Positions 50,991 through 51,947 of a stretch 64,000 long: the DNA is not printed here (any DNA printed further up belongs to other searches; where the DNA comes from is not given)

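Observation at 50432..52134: Lower-GC islet beside tRNA-Ala(CGC) carrying a trypco2 gene and a two-TM protein: candidate minimal, undescribed conflict/defence module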

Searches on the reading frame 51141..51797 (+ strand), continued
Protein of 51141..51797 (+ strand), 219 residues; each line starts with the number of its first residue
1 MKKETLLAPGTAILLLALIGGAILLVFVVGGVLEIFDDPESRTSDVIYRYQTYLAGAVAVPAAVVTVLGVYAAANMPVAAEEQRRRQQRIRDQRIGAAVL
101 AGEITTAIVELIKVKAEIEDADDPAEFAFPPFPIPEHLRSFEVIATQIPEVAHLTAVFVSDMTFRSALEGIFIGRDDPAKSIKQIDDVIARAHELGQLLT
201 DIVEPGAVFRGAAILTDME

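Call 102: fold_search(model_id=the predicted structure, library=viral)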
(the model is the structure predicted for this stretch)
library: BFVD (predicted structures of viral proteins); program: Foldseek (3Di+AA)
matches with E <= 10: 234; with E <= 0.001: 0
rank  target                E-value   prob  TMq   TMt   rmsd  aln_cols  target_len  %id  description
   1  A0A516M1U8            1.1e-01  0.69  0.26  0.28  14.7       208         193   12  (no name in the UniProt tables at hand)
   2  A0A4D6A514            1.6e-01  0.85  0.33  0.40   7.2       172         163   10  (no name in the UniProt tables at hand)
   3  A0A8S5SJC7            2.8e-01  0.75  0.32  0.40   9.8       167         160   13  Uncharacterized protein [Siphoviridae sp. ctFIm6]
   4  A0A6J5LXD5            3.1e-01  0.20  0.19  0.11  24.8       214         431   16  Uncharacterized protein [uncultured Caudovirales phage]
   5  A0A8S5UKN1            3.7e-01  0.57  0.33  0.32  11.1       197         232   13  Uncharacterized protein [Myoviridae sp. ctQf419]
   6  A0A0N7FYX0            4.3e-01  0.82  0.32  0.45   6.7       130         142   10  Uncharacterized protein [Acidianus bottle-shaped virus 2 strain ABV2]
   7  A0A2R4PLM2            4.3e-01  0.54  0.32  0.27  28.9       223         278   10  (no name in the UniProt tables at hand)
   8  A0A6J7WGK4            4.3e-01  0.44  0.31  0.27  12.6       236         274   13  Uncharacterized protein [uncultured Caudovirales phage]
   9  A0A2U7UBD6            5.0e-01  0.38  0.24  0.21  10.7       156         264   11  Uncharacterized protein [Pandoravirus neocaledonia]
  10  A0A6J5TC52            5.9e-01  0.57  0.32  0.16  10.1       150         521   13  Uncharacterized protein [uncultured Caudovirales phage]
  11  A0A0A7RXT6            6.9e-01  0.16  0.17  0.21  17.5       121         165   14  Uncharacterized protein [Mycobacterium phage Sbash]
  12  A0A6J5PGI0            7.3e-01  0.66  0.34  0.17   7.5       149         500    9  Uncharacterized protein [uncultured Caudovirales phage]
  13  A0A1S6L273            8.1e-01  0.14  0.19  0.25  22.9       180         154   15  (no name in the UniProt tables at hand)
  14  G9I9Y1                8.5e-01  0.63  0.34  0.31   9.0       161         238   12  (no name in the UniProt tables at hand)
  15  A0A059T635            8.5e-01  0.16  0.23  0.20  20.2       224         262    9  Uncharacterized protein [Listeria phage LP-114]
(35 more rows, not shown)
